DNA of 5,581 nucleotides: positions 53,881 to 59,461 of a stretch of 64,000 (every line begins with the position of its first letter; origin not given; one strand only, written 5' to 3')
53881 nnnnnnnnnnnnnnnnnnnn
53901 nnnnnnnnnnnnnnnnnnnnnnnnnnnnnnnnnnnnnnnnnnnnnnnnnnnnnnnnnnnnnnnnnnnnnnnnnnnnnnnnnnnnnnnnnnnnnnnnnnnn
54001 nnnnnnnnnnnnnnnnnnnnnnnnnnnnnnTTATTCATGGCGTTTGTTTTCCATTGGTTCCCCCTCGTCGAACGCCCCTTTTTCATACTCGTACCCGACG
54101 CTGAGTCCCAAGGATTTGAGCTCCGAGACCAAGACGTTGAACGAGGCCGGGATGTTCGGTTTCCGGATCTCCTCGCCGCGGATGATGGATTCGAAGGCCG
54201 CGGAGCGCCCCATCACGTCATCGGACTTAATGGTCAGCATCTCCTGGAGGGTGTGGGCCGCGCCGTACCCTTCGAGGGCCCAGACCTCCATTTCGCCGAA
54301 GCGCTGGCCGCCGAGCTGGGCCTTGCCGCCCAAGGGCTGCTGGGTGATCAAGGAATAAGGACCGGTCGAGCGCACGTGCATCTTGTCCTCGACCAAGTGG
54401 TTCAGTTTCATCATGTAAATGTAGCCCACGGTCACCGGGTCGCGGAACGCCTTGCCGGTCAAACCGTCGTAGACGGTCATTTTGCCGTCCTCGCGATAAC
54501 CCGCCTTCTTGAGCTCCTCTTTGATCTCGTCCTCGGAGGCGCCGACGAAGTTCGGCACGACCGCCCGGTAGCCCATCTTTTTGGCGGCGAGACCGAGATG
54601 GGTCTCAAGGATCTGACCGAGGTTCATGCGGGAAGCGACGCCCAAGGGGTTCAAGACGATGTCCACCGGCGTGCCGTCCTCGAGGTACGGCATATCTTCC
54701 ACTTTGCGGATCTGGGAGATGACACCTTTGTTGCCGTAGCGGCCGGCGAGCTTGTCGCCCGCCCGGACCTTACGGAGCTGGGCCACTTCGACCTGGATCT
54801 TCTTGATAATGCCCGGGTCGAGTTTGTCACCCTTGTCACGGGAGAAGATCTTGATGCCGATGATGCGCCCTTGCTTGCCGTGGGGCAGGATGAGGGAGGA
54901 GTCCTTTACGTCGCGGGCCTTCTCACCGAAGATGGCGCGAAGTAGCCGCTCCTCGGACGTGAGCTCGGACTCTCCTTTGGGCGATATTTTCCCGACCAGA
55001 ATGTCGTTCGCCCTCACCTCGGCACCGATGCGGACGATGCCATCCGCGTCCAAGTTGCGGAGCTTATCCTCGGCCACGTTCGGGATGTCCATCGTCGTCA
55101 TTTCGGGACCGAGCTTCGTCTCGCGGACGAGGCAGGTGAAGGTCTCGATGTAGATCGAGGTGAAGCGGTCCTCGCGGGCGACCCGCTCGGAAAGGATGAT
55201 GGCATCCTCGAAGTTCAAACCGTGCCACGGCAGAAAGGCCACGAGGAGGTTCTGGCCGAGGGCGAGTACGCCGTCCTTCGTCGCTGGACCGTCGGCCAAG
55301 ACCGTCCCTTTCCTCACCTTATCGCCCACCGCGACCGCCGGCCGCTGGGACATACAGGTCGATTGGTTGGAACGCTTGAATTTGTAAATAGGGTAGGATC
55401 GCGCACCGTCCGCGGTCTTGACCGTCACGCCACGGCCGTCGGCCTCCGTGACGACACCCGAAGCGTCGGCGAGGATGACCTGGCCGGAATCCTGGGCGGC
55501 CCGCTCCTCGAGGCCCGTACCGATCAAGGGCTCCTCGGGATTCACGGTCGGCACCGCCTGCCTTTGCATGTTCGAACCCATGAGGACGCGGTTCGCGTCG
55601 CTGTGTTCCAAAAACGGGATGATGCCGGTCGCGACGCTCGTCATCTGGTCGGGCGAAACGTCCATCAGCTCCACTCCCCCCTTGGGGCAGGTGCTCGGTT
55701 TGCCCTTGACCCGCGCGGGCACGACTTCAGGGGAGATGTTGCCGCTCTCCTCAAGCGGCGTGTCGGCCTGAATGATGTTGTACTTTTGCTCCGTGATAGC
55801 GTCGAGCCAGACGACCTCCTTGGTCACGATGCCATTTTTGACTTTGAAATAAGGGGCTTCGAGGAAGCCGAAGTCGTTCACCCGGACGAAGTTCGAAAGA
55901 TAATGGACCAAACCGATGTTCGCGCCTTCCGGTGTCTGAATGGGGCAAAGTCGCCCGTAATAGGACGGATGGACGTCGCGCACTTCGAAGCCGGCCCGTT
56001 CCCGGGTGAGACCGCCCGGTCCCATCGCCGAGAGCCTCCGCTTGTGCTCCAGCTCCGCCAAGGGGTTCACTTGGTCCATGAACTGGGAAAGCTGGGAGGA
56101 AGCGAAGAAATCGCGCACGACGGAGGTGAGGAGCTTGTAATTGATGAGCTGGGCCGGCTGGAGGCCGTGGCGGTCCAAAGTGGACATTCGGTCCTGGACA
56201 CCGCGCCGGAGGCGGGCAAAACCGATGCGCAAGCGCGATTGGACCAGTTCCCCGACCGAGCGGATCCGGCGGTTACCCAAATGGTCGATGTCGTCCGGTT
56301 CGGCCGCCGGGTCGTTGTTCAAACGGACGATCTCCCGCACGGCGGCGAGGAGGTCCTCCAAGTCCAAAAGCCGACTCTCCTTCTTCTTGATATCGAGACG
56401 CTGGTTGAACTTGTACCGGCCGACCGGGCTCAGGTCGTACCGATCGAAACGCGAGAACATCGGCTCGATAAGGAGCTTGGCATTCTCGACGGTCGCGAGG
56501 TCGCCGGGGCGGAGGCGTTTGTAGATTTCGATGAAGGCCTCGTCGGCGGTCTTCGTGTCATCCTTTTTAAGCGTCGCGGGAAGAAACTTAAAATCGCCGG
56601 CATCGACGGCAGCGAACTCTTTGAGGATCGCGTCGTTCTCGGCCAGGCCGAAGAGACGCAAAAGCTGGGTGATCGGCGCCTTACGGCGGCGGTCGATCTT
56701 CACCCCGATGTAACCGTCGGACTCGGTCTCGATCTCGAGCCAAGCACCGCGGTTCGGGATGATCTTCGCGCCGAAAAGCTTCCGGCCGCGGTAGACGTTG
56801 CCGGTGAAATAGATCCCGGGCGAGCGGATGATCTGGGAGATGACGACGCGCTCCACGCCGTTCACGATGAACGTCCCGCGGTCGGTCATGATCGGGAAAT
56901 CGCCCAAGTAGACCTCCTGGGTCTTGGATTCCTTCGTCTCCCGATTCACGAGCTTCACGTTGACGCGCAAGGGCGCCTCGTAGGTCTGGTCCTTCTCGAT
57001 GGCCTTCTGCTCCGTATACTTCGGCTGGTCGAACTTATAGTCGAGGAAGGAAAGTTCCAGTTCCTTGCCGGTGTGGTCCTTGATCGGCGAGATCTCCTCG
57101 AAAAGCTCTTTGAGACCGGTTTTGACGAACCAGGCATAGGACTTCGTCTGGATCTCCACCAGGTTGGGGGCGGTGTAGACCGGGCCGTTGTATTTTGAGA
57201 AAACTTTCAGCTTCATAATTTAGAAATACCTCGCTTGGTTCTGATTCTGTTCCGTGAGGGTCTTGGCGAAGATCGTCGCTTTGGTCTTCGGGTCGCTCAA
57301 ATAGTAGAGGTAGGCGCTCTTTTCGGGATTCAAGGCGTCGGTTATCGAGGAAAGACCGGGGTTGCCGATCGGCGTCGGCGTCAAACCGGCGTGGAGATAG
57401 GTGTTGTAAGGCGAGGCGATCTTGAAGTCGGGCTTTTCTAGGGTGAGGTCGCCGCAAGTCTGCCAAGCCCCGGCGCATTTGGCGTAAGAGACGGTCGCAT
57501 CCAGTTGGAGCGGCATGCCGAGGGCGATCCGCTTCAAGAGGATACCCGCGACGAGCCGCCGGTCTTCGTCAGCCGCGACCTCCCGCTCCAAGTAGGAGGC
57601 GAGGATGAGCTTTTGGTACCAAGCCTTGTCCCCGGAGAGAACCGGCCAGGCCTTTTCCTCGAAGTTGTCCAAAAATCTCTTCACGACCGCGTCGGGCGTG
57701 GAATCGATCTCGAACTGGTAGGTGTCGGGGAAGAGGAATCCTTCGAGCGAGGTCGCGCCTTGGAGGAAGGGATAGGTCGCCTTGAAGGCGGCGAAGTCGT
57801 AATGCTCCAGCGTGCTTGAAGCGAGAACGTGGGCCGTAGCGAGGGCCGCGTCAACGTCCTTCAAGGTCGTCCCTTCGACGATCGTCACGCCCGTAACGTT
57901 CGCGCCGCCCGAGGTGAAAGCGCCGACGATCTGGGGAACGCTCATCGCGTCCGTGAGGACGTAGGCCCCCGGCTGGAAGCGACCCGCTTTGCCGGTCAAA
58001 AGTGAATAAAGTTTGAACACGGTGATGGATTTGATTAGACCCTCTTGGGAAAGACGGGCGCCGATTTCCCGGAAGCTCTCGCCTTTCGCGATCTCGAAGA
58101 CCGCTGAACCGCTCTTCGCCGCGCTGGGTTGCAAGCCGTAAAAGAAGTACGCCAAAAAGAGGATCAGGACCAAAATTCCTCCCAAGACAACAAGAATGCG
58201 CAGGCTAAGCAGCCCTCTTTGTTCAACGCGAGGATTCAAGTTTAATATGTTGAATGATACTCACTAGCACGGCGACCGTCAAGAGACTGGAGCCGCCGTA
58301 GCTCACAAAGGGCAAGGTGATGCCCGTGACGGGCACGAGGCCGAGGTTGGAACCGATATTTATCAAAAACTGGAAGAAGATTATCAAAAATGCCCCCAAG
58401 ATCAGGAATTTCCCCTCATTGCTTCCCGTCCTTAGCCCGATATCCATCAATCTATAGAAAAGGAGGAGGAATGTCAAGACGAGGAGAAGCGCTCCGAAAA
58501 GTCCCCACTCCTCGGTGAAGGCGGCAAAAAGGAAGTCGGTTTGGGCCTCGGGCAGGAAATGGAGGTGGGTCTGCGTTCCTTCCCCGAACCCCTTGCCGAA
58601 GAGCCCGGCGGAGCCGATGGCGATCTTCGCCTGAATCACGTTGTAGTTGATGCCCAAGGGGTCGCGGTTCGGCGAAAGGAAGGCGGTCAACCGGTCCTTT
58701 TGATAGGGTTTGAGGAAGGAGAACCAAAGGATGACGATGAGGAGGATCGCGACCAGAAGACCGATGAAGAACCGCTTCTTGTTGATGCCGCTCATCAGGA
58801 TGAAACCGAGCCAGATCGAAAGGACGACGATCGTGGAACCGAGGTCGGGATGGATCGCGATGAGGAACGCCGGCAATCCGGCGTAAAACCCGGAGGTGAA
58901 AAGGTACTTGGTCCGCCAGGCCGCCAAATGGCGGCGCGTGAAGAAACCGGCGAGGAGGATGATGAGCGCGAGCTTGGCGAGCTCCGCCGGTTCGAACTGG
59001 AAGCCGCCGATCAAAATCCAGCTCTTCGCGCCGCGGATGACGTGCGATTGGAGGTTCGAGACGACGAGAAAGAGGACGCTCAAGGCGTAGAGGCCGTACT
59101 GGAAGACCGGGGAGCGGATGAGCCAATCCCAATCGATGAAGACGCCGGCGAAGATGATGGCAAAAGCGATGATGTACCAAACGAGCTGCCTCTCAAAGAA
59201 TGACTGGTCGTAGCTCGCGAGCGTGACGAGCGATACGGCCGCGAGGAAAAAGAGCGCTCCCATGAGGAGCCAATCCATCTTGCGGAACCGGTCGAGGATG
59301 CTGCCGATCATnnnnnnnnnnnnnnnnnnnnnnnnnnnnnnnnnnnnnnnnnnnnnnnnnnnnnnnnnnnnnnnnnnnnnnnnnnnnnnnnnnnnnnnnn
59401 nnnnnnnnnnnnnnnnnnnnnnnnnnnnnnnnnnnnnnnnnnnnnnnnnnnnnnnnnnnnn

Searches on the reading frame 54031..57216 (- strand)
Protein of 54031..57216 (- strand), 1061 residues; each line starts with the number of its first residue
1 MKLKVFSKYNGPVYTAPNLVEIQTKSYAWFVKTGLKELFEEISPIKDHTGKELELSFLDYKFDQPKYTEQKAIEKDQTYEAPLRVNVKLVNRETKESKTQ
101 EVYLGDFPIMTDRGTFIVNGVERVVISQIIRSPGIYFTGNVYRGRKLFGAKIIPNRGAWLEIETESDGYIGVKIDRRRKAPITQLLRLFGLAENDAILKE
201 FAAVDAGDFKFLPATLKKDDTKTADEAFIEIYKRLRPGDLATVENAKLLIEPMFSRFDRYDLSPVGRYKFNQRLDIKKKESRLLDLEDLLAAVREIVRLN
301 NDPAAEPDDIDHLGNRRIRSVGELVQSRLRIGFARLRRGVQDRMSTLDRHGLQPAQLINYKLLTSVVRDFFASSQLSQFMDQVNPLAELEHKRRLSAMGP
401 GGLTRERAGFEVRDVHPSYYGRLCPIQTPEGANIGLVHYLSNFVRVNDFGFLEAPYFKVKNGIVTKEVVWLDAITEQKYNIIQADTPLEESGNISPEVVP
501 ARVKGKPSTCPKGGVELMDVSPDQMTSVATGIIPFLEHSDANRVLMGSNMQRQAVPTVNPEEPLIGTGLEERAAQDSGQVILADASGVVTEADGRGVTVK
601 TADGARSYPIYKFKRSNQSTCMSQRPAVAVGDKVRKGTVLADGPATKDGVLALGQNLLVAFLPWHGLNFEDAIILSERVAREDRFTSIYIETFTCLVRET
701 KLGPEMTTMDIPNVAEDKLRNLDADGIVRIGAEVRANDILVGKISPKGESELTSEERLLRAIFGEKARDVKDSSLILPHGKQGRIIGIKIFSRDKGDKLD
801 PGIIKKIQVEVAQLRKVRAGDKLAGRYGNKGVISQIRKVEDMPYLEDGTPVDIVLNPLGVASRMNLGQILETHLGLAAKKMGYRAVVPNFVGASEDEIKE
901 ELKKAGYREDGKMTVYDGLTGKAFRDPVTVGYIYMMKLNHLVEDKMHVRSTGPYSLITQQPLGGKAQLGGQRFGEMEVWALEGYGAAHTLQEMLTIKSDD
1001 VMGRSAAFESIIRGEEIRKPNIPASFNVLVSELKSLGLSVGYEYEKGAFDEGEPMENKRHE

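Call 59: search_protein_families(library=pfam, proteins=[window:54031-57216:-], max_evalue=0.001)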
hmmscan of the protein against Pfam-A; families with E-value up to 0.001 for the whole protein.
window:54031-57216:- (1061 aa): 6 families
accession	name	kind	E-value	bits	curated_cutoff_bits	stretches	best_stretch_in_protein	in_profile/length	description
PF00562.33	RNA_pol_Rpb2_6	-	5e-124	414.6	23.4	1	583-967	2-373/373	RNA polymerase Rpb2, domain 6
PF04565.21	RNA_pol_Rpb2_3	-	7.3e-27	93.8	21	1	378-446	1-68/68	RNA polymerase Rpb2, domain 3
PF04561.19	RNA_pol_Rpb2_2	-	5e-26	92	21.7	1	131-319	1-190/190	RNA polymerase Rpb2, domain 2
PF04560.25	RNA_pol_Rpb2_7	-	1.7e-24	86.5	32.1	1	969-1041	1-83/87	RNA polymerase Rpb2, domain 7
PF04563.20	RNA_pol_Rpb2_1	-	6.7e-20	71.9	28.2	1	18-361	1-199/203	RNA polymerase beta subunit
PF10385.14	RNA_pol_Rpb2_45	-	2.4e-17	63.2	28.2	1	456-521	1-66/66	RNA polymerase beta subunit external 1 domain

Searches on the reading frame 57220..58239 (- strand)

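Call 6: search_protein_families(library=pfam, proteins=[window:57220-58239:-], max_evalue=0.001)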
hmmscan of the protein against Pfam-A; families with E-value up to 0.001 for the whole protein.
window:57220-58239:- (339 aa): 1 family
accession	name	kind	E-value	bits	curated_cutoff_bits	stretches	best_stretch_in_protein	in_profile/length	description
PF02618.21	YceG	-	3.5e-71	240.3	32.4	1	48-336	1-274/275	YceG-like family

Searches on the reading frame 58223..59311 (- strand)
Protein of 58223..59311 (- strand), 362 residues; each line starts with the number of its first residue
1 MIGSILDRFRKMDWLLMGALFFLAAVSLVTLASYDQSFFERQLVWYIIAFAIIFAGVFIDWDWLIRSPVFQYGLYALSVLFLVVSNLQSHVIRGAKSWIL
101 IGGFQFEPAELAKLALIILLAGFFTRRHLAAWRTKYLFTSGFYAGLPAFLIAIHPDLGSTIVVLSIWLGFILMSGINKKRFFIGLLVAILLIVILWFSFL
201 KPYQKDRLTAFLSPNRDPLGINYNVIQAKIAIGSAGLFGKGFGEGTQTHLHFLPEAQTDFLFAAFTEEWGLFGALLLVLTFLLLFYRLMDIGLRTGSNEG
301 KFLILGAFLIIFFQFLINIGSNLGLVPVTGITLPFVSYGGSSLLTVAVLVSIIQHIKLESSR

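Call 6: search_protein_families(library=pfam, proteins=[window:58223-59311:-], max_evalue=0.001)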
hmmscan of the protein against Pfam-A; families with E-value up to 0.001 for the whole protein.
window:58223-59311:- (362 aa): 1 family
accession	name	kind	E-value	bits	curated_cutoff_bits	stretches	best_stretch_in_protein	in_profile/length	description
PF01098.24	FTSW_RODA_SPOVE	-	2.8e-86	290.2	26.4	1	14-360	11-354/356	Cell cycle protein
